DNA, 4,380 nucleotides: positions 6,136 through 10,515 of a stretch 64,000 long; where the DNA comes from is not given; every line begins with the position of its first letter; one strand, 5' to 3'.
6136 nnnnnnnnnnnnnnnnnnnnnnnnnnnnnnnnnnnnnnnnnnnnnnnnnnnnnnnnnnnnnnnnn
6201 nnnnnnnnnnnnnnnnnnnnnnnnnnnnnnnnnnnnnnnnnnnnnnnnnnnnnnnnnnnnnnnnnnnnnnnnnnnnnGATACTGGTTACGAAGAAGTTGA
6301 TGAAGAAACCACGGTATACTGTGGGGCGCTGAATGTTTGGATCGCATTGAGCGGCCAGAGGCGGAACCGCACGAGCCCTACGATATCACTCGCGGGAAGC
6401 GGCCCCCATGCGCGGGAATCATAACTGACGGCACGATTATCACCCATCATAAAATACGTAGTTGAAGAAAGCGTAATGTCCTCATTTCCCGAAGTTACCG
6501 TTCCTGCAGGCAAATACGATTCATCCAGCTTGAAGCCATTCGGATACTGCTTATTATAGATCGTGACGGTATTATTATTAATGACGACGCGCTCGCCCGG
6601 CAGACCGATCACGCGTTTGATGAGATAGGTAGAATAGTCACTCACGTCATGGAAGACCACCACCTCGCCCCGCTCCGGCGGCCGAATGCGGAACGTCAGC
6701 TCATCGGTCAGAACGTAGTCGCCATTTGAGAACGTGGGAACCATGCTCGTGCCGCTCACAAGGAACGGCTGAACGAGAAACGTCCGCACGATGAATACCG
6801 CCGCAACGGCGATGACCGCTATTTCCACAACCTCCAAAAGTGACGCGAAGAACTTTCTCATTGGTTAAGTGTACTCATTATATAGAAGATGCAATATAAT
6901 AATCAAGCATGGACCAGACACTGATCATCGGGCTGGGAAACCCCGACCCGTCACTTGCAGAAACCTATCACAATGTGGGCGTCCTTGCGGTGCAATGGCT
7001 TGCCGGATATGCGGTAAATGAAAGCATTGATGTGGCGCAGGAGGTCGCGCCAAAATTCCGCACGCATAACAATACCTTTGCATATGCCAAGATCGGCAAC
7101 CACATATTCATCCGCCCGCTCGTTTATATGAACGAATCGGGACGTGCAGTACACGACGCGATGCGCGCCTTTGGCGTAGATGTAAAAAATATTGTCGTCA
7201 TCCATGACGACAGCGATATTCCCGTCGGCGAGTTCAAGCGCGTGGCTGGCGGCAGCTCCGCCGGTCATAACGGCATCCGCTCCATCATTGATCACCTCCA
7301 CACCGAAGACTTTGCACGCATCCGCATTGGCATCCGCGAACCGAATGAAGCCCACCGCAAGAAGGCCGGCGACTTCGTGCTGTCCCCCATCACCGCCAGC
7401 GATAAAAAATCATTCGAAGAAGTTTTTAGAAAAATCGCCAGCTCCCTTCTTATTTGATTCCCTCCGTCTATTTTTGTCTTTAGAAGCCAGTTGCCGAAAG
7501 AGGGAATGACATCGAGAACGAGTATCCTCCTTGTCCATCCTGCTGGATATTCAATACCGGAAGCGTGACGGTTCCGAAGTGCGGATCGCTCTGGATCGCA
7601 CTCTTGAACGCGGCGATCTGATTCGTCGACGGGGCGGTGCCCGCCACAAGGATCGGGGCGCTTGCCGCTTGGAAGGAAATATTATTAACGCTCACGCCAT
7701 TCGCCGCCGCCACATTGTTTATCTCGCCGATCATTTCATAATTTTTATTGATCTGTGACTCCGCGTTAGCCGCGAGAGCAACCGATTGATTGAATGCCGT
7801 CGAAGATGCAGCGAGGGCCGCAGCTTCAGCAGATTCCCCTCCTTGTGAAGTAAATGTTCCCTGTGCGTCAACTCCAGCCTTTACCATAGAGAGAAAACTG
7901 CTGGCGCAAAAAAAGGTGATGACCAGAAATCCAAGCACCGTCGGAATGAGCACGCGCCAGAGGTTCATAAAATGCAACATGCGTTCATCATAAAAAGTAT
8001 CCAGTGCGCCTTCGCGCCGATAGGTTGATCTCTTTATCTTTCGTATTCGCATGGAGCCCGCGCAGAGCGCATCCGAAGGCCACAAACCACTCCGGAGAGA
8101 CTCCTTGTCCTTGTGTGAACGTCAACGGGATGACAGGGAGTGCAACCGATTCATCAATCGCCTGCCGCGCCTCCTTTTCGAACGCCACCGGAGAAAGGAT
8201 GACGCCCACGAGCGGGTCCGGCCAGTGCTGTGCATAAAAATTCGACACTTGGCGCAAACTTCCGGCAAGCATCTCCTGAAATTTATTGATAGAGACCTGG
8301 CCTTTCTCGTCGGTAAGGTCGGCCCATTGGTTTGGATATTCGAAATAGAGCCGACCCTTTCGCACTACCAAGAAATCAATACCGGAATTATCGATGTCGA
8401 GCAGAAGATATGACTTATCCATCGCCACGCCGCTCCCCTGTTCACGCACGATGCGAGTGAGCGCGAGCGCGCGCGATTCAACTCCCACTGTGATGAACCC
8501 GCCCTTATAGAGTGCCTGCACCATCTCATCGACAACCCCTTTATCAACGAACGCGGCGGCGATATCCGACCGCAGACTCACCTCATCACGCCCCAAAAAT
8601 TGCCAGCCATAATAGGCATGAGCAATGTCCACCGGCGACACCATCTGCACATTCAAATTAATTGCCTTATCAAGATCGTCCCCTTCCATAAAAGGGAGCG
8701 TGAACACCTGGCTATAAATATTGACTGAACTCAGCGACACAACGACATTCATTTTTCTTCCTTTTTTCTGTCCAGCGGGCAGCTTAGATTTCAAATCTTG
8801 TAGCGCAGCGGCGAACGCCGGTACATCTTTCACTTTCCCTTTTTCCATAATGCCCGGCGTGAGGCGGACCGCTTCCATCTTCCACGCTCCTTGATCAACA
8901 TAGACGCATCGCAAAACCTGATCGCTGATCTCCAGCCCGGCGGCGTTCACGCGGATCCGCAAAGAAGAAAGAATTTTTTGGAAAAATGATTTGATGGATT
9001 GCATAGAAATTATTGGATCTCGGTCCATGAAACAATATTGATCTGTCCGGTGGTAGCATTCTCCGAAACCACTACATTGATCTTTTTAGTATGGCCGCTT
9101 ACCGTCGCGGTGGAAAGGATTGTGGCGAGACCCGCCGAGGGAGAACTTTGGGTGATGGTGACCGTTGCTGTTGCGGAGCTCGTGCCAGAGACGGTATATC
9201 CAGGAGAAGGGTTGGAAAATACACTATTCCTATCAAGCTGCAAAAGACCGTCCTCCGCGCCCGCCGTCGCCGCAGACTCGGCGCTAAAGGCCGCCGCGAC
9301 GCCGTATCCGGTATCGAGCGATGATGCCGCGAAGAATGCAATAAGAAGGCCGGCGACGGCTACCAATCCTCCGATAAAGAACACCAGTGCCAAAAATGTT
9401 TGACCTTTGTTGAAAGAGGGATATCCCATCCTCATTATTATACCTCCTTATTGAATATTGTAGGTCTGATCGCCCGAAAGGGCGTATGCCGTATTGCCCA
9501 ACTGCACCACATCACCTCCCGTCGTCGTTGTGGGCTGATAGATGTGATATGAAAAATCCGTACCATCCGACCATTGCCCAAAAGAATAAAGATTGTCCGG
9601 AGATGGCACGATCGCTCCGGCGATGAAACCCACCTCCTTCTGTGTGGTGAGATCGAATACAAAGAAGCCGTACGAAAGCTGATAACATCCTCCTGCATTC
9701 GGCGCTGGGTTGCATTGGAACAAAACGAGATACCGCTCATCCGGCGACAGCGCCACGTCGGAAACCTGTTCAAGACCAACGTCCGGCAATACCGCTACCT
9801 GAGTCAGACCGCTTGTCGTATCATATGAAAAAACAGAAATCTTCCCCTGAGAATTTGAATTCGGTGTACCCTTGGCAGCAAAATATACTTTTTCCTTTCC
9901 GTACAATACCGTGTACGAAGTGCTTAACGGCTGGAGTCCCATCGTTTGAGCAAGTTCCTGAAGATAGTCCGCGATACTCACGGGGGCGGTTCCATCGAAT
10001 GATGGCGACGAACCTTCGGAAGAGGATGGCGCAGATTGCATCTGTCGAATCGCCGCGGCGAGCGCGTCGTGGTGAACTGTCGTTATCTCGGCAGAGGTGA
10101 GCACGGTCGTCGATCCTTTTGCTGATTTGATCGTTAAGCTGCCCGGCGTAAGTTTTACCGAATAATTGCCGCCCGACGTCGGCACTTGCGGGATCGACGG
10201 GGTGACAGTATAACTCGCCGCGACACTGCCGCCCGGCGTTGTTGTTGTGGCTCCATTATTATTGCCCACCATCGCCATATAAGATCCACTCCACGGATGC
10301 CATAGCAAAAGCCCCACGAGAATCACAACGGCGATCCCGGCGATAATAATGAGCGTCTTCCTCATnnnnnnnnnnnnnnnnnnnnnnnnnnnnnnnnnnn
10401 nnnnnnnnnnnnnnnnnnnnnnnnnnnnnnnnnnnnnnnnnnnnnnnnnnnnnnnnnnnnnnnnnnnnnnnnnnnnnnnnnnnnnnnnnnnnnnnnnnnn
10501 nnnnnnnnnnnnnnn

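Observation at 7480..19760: Type IV pilus / competence locus with non-canonical exported cargo genes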

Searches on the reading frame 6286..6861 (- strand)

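Call 4: search_protein_families(library=pfam, max_evalue=0.01, proteins=[window:6286-6861:-])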
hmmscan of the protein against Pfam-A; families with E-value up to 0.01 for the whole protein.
window:6286-6861:- (191 aa): 2 families
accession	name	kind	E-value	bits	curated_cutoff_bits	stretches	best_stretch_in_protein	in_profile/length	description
PF10502.14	Peptidase_S26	-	3.3e-44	151.2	22.9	1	9-169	2-168/168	Signal peptidase, peptidase S26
PF00717.28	Peptidase_S24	-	0.00031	20.9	23.3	1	35-97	40-95/116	Peptidase S24-like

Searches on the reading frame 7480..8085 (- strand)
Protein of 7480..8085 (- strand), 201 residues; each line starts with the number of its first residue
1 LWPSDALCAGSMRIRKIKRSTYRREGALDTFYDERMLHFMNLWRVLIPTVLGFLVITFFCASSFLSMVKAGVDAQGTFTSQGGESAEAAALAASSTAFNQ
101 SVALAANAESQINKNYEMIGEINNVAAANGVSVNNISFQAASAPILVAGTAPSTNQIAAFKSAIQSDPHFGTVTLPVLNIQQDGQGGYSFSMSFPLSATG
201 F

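Call 4: search_protein_families(library=pfam, max_evalue=0.01, proteins=[window:7480-8085:-])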
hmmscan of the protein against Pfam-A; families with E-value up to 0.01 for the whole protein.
window:7480-8085:- (201 aa): 1 family
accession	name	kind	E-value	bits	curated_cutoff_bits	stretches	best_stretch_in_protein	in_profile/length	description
PF05137.18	PilN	-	3.9e-06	27.2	22.8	1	129-194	12-76/78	Fimbrial assembly protein (PilN)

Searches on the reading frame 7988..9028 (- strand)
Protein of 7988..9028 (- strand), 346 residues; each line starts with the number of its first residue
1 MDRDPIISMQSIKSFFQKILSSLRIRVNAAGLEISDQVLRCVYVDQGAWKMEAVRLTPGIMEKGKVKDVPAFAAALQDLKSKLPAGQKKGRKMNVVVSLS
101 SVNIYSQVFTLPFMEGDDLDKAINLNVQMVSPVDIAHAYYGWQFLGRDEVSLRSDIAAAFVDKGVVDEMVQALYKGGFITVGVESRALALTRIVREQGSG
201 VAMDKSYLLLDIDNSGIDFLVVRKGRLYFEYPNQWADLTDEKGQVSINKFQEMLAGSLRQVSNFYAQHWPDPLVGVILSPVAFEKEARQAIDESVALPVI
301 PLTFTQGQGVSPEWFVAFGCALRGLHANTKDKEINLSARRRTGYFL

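Call 4: search_protein_families(library=pfam, max_evalue=0.01, proteins=[window:7988-9028:-])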
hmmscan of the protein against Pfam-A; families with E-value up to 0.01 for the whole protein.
window:7988-9028:- (346 aa): 0 families

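Call 26: search_protein_families(library=ncbifam, max_evalue=1, proteins=[window:7988-9028:-])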
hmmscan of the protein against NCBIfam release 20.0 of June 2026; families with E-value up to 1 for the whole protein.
window:7988-9028:- (346 aa): 2 families
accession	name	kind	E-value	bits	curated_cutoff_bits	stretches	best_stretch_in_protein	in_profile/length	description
TIGR01175.1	pilM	subfamily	7.1e-10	38.4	133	1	29-229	5-212/348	type IV pilus assembly protein PilM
NF045709.1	Amuc_1101_fam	equivalog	3.8e-06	26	650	1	73-228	55-201/608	Amuc_1101 family PilM-like pilus complex protein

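Call 59: search_protein_families(library=pfam, max_evalue=10, proteins=[window:7988-9028:-])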
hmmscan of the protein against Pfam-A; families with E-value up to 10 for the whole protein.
window:7988-9028:- (346 aa): 0 families

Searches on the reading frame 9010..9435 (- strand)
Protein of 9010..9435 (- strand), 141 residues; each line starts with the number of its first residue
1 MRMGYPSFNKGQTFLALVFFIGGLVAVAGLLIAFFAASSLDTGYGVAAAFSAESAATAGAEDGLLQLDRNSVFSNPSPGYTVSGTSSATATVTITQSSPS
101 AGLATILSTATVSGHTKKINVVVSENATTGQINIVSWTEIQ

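Call 4: search_protein_families(library=pfam, max_evalue=0.01, proteins=[window:9010-9435:-])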
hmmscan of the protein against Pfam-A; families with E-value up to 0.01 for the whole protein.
window:9010-9435:- (141 aa): 0 families

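Call 26: search_protein_families(library=ncbifam, max_evalue=1, proteins=[window:9010-9435:-])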
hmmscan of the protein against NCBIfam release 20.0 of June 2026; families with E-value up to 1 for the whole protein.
window:9010-9435:- (141 aa): 0 families

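Call 59: search_protein_families(library=pfam, max_evalue=10, proteins=[window:9010-9435:-])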
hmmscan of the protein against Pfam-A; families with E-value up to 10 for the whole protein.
window:9010-9435:- (141 aa): 2 families
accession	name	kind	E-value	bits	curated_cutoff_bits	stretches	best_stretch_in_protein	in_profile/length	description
PF07949.17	YbbR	-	0.085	13.6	22.3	1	72-134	8-72/81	YbbR-like protein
PF17566.7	DUF5472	-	0.1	13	25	1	8-37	7-36/73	Family of unknown function (DUF5472)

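Call 87: search_solved_structures(query=window:9010-9435:-, max_evalue=10)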
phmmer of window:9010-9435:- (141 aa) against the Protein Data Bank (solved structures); distinct sequences matched with E-value up to 10: 4.
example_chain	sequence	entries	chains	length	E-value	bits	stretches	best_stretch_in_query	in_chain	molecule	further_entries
8xfb_A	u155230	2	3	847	0.33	14.4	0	82-124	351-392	Protein FAM91A1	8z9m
24id_B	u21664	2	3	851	0.33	14.4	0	82-124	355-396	Protein FAM91A1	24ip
6ne2_B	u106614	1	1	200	1.7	12.1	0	101-138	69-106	Designed repeat protein binder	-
6ndz_B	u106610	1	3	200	3.7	11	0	99-137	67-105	Designed repeat binding protein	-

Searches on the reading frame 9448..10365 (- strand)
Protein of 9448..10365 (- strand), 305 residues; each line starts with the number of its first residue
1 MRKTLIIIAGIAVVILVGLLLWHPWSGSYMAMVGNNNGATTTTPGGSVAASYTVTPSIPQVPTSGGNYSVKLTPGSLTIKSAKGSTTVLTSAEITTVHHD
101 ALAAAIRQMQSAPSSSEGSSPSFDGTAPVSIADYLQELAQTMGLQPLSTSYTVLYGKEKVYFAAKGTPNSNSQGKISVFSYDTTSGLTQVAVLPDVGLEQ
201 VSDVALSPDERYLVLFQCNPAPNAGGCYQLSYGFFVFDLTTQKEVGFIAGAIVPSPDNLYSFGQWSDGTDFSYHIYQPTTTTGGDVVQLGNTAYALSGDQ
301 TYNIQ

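Call 4: search_protein_families(library=pfam, max_evalue=0.01, proteins=[window:9448-10365:-])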
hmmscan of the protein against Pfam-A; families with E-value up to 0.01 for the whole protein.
window:9448-10365:- (305 aa): 0 families

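Call 26: search_protein_families(library=ncbifam, max_evalue=1, proteins=[window:9448-10365:-])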
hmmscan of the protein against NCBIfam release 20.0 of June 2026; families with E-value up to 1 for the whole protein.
window:9448-10365:- (305 aa): 0 families

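Call 59: search_protein_families(library=pfam, max_evalue=10, proteins=[window:9448-10365:-])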
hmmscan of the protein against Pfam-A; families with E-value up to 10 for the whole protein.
window:9448-10365:- (305 aa): 0 families

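Call 86: search_solved_structures(query=window:9448-10365:-, max_evalue=10)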
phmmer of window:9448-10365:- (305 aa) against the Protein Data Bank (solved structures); distinct sequences matched with E-value up to 10: 60.
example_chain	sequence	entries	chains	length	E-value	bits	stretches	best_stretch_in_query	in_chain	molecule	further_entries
2zjh_A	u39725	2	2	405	0.42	13.2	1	171-251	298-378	Beta-secretase 1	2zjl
4b1c_A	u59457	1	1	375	0.45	13.1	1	171-251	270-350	BETA-SECRETASE 1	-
3u6a_A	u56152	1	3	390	0.47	13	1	171-251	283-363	Beta-secretase 1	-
3r1g_B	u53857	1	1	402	0.47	13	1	171-251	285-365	Beta-secretase 1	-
4b0q_A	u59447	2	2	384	0.48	13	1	171-251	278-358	BETA-SECRETASE 1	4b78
4b70_A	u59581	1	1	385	0.48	13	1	171-251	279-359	BETA-SECRETASE 1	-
4dpf_A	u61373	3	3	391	0.48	13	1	171-251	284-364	Beta-secretase 1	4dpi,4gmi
4b1d_A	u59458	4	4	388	0.48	13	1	171-251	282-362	BETA-SECRETASE 1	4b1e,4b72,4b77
1fkn_A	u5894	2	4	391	0.48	13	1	171-251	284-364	MEMAPSIN 2 | beta-Secretase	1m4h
5ezx_A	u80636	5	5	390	0.48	13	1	171-251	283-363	Beta-secretase 1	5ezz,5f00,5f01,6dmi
4ewo_A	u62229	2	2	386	0.48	13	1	171-251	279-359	Beta-secretase 1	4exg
1sgz_A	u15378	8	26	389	0.48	13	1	171-251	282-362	Beta-secretase | Beta-secretase 1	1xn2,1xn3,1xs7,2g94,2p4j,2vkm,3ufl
3cib_A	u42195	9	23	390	0.48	13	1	171-251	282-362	Beta-secretase 1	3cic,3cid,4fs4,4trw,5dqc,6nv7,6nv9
4try_A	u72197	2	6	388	0.48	13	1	171-251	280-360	Beta-secretase 1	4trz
2fdp_A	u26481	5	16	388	0.48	13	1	171-251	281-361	Beta-secretase 1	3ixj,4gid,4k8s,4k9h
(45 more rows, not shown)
